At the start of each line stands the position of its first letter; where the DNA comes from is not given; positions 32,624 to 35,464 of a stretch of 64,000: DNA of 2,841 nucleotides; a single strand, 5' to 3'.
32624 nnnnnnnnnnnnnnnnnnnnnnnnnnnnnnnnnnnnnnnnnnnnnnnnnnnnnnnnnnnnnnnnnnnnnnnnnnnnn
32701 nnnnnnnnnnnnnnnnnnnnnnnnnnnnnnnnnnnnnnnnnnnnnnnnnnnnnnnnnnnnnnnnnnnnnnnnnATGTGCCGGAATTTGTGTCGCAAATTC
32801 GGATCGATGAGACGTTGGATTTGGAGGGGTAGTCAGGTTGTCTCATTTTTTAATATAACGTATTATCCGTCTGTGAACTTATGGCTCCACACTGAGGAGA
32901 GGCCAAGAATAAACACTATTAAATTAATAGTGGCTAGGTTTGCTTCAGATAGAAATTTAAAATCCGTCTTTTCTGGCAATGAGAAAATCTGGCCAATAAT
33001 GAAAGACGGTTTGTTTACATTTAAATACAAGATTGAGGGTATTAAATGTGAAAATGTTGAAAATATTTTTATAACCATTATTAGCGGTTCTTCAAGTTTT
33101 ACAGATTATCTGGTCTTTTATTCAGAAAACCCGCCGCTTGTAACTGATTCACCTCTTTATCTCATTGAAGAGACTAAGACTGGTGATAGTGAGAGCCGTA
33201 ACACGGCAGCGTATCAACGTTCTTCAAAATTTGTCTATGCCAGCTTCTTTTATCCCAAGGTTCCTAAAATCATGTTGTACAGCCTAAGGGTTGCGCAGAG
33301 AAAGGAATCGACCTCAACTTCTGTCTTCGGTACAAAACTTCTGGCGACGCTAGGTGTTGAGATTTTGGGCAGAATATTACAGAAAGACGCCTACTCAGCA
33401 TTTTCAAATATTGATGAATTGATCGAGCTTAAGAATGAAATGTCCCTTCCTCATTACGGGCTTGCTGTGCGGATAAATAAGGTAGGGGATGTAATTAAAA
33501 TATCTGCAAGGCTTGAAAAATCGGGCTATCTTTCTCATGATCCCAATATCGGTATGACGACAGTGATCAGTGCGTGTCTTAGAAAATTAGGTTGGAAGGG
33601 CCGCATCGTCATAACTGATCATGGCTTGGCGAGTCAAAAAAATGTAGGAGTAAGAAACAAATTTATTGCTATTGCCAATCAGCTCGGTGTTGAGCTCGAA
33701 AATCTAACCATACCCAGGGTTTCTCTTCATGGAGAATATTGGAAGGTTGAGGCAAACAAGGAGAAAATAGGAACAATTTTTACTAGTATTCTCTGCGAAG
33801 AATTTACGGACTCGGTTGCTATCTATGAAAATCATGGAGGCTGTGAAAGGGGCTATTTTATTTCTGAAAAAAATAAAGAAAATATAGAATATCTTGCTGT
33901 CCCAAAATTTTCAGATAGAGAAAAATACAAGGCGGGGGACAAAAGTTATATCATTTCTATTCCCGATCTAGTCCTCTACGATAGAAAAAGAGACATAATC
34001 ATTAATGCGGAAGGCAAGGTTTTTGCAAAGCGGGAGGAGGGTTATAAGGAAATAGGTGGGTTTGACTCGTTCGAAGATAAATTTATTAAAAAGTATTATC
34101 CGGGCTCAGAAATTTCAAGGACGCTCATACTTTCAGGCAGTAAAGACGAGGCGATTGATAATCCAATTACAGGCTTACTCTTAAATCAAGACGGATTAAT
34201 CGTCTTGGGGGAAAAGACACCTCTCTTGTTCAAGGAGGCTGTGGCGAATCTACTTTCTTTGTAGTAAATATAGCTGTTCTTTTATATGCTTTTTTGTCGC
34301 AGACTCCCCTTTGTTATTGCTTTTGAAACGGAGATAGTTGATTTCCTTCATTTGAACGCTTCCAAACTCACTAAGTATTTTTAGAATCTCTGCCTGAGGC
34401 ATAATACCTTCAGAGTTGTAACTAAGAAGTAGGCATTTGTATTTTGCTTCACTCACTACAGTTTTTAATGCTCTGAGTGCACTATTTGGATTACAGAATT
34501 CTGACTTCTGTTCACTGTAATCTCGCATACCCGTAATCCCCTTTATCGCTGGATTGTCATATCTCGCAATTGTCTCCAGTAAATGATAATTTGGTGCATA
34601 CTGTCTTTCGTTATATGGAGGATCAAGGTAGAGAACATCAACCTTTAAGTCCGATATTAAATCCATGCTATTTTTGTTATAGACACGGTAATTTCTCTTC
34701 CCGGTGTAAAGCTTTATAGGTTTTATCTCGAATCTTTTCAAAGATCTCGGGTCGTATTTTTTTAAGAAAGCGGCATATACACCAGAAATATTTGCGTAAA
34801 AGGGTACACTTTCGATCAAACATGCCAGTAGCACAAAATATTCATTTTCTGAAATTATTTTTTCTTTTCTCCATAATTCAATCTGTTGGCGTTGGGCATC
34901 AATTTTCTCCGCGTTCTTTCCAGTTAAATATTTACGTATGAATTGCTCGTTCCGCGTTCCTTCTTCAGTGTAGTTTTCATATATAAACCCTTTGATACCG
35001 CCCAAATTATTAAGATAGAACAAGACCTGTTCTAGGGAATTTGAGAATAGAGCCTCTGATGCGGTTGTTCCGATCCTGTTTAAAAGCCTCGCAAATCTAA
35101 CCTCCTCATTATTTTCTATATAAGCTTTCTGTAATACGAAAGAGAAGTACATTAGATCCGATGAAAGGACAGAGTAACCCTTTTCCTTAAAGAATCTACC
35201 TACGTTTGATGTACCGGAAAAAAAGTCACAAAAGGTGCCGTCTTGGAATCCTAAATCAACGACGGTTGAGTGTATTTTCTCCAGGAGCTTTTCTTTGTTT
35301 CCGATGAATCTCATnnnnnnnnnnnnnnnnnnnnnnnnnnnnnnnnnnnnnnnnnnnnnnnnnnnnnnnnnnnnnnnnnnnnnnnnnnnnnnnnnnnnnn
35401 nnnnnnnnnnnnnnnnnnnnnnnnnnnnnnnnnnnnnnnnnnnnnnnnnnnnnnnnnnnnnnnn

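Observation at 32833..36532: Low-GC 3.7-kb island inserted between the ABC-F gene and ppiB carrying a Type II R-M system (nuclease plus two Dam-class m6A methyltransferases, one HTH-fused)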

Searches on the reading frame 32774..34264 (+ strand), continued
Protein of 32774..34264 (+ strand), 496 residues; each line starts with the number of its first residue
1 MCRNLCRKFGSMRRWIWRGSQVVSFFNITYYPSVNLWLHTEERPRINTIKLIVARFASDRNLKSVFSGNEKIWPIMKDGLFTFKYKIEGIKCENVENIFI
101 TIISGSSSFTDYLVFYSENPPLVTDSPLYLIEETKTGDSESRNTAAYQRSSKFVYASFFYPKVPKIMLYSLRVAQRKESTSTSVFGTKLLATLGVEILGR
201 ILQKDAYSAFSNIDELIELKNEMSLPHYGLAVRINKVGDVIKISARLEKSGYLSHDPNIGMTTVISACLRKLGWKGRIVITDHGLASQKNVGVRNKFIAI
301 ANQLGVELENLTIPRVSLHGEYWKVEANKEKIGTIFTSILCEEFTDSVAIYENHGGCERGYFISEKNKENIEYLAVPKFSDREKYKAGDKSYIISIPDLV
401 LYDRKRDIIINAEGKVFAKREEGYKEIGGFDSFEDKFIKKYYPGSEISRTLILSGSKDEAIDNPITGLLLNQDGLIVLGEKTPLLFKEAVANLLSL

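Call 95: find_encoding_contigs(protein=P0561, flank=5000, max_places=2)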
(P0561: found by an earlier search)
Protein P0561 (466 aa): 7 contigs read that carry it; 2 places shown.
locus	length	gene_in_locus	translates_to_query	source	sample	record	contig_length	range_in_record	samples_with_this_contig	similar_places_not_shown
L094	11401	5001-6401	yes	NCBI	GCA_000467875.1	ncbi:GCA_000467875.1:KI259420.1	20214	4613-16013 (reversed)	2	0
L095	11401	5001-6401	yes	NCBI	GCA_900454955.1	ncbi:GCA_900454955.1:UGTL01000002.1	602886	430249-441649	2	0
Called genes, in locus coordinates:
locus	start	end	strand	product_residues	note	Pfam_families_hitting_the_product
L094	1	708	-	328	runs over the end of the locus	PF00425:Chorismate_bind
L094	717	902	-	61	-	-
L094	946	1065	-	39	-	-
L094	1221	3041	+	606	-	PF21948:LplA-B_cat, PF03099:BPL_LplA_LipB (weak), PF10437:Lip_prot_lig_C, PF04055:Radical_SAM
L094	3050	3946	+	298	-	PF02086:MethyltransfD12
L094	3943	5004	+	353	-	PF02086:MethyltransfD12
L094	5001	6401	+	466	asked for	-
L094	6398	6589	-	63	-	-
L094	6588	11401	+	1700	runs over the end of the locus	PF05359:DUF748 (faint), PF04357:TamB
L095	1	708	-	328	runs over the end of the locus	PF00425:Chorismate_bind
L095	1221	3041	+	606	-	PF21948:LplA-B_cat, PF03099:BPL_LplA_LipB (weak), PF10437:Lip_prot_lig_C, PF04055:Radical_SAM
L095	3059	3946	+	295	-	PF02086:MethyltransfD12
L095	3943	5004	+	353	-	PF02086:MethyltransfD12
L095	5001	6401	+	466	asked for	-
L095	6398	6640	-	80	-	-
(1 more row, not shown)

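Call 104: search_protein_families(library=padloc, proteins=[window:32873-34261:+, L090:5001-6416:+, L094:5001-6398:+], max_evalue=0.001)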
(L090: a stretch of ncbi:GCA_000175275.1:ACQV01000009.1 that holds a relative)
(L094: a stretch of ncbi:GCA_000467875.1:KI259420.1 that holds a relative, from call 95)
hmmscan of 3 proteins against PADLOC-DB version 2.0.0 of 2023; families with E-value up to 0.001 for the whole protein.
window:32873-34261:+ (463 aa): 1 family
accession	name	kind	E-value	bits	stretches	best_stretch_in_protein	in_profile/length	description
PDLC03445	REase_II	-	5.1e-63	211.7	2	90-444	119-463/465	Type II restriction enzyme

L090:5001-6416:+ (472 aa): 1 family
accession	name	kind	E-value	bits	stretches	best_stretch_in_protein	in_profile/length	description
PDLC03445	REase_II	-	7.6e-64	214.4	2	88-425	117-447/465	Type II restriction enzyme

L094:5001-6398:+ (466 aa): 1 family
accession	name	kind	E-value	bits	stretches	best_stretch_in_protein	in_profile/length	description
PDLC03445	REase_II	-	3.7e-73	245.1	2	92-443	116-461/465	Type II restriction enzyme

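Call 105: search_protein_families(library=pfam, proteins=[window:32873-34261:+], max_evalue=10)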
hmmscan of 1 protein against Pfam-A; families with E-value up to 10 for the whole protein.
window:32873-34261:+ (463 aa): 0 families

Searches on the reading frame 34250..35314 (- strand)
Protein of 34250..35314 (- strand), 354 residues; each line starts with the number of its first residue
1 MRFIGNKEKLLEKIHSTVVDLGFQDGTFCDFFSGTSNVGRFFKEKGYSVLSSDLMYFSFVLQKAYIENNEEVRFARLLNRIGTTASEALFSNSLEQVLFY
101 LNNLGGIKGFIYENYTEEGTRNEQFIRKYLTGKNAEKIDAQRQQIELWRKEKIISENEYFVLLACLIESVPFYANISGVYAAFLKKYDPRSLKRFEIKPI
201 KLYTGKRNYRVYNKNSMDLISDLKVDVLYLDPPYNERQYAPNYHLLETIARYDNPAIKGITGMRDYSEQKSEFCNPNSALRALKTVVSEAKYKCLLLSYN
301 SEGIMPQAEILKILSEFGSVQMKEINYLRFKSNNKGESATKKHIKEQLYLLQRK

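Call 3: search_protein_families(library=pfam, proteins=[window:34250-35314:-], max_evalue=0.1)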
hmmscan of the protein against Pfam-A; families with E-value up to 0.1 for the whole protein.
window:34250-35314:- (354 aa): 2 families
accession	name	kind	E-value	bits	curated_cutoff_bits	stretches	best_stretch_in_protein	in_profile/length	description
PF02086.21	MethyltransfD12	-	4.5e-35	122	22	1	3-289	1-231/253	D12 class N6 adenine-specific DNA methyltransferase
PF03602.21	Cons_hypoth95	-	0.031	14.4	24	1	213-247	97-137/182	Conserved hypothetical protein 95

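Call 4: search_protein_families(library=ncbifam, proteins=[window:34250-35314:-], max_evalue=0.1)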
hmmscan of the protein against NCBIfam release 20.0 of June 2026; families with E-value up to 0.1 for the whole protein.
window:34250-35314:- (354 aa): 1 family
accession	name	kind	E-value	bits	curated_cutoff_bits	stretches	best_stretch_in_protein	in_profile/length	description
TIGR00095.1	TIGR00095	equivalog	0.0077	15.9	117.5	1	219-250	119-150/194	16S rRNA (guanine(966)-N(2))-methyltransferase RsmD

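Call 5: search_protein_families(library=padloc, proteins=[window:34250-35314:-], max_evalue=0.1)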
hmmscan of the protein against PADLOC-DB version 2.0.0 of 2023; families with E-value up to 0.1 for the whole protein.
window:34250-35314:- (354 aa): 11 families
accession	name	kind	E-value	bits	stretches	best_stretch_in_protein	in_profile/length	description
PDLC03287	MTase_II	-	3.2e-94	314.9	1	1-354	1-339/646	Type II methyltransferase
PDLC03257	MTase_II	-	1.2e-88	295.7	1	1-353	13-341/343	Type II methyltransferase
PDLC03298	MTase_II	-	7.9e-52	174.5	1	2-331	3-306/362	Type II methyltransferase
PDLC03345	MTase_II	-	5.7e-38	128.6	1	3-332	25-375/581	Type II methyltransferase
PDLC03373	MTase_II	-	1.2e-35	121.6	1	2-351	10-335/339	Type II methyltransferase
PDLC03720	oMTase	-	2.8e-35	120.5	1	3-349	6-320/326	orphan methyltransferase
PDLC03292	MTase_II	-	5.8e-30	102.1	1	2-350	82-404/722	Type II methyltransferase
PDLC03342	MTase_II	-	2.8e-21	74.1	1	2-320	26-342/383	Type II methyltransferase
PDLC03372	MTase_II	-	3e-21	74.4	1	117-350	24-254/259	Type II methyltransferase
PDLC03261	MTase_II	-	2.2e-19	67.2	2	2-70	312-378/643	Type II methyltransferase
PDLC03385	MTase_II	-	9.4e-14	49.5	1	2-351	10-333/336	Type II methyltransferase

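Call 7: search_solved_structures(query=window:34250-35314:-, max_evalue=0.001)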
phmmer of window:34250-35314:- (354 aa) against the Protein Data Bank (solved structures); distinct sequences matched with E-value up to 0.001: 0.
